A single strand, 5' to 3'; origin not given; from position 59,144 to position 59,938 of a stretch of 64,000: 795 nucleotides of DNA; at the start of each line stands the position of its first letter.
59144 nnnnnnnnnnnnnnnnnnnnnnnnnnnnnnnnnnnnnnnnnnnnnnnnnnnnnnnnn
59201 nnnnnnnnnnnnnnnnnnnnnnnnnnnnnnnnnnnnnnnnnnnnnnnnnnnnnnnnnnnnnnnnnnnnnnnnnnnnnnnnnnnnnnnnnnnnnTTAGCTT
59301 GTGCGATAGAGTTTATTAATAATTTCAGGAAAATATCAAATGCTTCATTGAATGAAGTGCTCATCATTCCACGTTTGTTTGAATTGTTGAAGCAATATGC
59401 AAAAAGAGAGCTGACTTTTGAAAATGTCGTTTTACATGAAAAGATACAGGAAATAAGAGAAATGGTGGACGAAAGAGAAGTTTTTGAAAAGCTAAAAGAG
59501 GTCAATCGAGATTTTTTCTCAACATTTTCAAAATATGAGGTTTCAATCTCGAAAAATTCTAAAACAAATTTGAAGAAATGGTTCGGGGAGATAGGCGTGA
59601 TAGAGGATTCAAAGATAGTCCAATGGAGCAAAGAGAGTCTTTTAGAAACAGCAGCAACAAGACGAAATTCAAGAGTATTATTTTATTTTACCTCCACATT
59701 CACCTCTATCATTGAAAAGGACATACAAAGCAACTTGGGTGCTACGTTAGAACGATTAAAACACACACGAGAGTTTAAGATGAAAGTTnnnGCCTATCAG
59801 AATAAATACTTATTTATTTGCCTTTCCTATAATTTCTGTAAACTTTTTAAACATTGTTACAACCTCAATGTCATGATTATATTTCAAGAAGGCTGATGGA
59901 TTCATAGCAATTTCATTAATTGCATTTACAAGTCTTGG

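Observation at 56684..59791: Single-ORF chimera of a secreted trypsin-like protease, RCC1 propeller, 7-TM bundle and RGS domain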

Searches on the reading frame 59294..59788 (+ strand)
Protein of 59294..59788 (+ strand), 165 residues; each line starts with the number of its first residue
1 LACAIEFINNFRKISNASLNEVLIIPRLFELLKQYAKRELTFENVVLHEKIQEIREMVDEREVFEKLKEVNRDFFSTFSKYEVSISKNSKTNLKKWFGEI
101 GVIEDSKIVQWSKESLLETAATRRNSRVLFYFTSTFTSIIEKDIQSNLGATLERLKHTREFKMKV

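Call 22: search_solved_structures(query=window:59294-59788:+, max_evalue=10, show_alignments=3)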
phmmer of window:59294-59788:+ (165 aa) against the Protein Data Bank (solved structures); distinct sequences matched with E-value up to 10: 18.
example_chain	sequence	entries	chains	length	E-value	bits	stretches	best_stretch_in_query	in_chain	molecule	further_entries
2ihb_B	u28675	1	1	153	0.00035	23.9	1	17-94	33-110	Regulator of G-protein signalling 10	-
2i59_A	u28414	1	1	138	0.0004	23.7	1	17-94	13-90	Regulator of G-protein signaling 10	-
2dlr_A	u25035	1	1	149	0.00047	23.5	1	17-94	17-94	Regulator of G-protein signaling 10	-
6h24_A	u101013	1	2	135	0.27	14.6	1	14-110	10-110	Replication protein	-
2r17_C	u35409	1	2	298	0.29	14.5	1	7-79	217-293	Vacuolar protein sorting-associated protein 35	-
5osh_B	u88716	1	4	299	0.29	14.4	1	7-79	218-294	Vacuolar protein sorting-associated protein 35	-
8r02_C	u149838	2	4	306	0.32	14.3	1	7-79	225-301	Vacuolar protein sorting-associated protein 35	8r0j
8tta_B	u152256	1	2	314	0.32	14.3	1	7-79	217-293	Vacuolar protein sorting-associated protein 35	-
8ttc_B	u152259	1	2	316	0.33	14.3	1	7-79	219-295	Vacuolar protein sorting-associated protein 35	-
5osi_B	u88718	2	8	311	0.35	14.2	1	7-79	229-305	Vacuolar protein sorting-associated protein 35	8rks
1x4d_A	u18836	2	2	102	0.49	13.7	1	86-156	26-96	Matrin 3 | Matrin-3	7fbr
6am3_X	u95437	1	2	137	0.55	13.6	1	21-88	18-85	Regulator of G-protein signaling 17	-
1cmz_A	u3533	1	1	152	0.6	13.4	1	25-98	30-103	PROTEIN (GAIP (G-ALPHA INTERACTING) PROTEIN)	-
2w31_A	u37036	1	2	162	1.2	12.4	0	7-79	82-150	GLOBIN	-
5yox_A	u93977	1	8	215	1.5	12.2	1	55-119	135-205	HD domain-containing protein YGL101W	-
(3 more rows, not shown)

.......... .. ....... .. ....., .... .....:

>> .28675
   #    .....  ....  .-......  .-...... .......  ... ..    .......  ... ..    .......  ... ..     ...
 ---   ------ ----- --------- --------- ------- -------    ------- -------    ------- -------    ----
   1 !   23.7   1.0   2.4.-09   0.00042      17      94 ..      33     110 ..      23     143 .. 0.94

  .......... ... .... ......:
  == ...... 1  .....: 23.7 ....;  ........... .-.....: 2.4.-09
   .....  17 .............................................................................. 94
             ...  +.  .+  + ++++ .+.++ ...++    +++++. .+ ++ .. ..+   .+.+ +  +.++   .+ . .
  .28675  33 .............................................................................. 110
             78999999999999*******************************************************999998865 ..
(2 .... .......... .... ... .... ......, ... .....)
